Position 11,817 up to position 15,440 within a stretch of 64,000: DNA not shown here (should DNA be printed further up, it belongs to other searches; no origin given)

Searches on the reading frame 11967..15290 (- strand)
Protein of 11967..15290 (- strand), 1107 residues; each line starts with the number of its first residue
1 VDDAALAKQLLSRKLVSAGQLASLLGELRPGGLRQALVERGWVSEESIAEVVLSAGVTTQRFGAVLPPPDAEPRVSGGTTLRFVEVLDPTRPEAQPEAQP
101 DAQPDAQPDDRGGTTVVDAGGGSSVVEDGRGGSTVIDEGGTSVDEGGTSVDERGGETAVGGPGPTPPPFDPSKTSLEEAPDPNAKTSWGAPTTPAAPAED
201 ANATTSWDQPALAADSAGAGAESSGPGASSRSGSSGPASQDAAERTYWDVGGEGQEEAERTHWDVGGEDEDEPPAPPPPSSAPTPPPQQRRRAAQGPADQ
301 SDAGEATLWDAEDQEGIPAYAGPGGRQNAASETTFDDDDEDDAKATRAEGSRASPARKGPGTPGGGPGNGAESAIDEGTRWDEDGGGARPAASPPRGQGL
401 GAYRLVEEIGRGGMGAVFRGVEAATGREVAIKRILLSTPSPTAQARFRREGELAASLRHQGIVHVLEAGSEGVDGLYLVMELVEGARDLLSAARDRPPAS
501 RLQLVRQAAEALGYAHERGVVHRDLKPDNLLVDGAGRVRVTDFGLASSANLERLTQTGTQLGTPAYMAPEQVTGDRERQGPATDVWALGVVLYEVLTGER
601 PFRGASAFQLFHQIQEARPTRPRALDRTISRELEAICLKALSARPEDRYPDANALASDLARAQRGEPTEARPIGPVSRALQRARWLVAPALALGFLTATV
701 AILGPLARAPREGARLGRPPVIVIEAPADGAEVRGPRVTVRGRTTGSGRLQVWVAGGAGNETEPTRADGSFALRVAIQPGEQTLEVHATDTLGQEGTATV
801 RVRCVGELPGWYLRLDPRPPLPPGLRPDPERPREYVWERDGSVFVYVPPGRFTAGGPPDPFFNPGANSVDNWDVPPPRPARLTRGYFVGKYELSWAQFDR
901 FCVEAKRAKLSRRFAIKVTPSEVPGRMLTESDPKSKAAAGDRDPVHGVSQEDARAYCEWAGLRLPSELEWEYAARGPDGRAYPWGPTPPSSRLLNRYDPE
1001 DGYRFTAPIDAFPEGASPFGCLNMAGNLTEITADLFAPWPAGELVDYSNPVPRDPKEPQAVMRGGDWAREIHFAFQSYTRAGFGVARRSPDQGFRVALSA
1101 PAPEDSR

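Call 7: search_protein_families(library=pfam, proteins=[window:11967-15290:-])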
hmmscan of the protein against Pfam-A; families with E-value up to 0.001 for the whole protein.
window:11967-15290:- (1107 aa): 7 families
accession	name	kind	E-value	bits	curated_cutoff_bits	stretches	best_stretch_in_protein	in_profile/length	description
PF00069.31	Pkinase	-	1.5e-51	175.8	31.7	1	403-653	1-256/263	Protein kinase domain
PF03781.23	FGE-sulfatase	-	1.3e-42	146.7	23.3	1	844-1097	5-254/255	Sulfatase-modifying factor enzyme 1-like domain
PF07714.23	PK_Tyr_Ser-Thr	-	9.6e-35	120.6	23.1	1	405-650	3-249/258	Protein tyrosine and serine/threonine kinase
PF09136.16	Glucodextran_B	-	1.6e-07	31.6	27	1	720-802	1-79/83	Glucodextranase, domain B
PF14531.12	Kinase-like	-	6e-06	26.2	25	1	499-602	145-251/289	Kinase-like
PF01636.29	APH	-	6.2e-05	23.3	23.2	1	492-547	140-198/239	Phosphotransferase enzyme family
PF06293.20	Kdo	-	0.00033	20.6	21.3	1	443-538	54-161/207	Lipopolysaccharide kinase (Kdo/WaaP) family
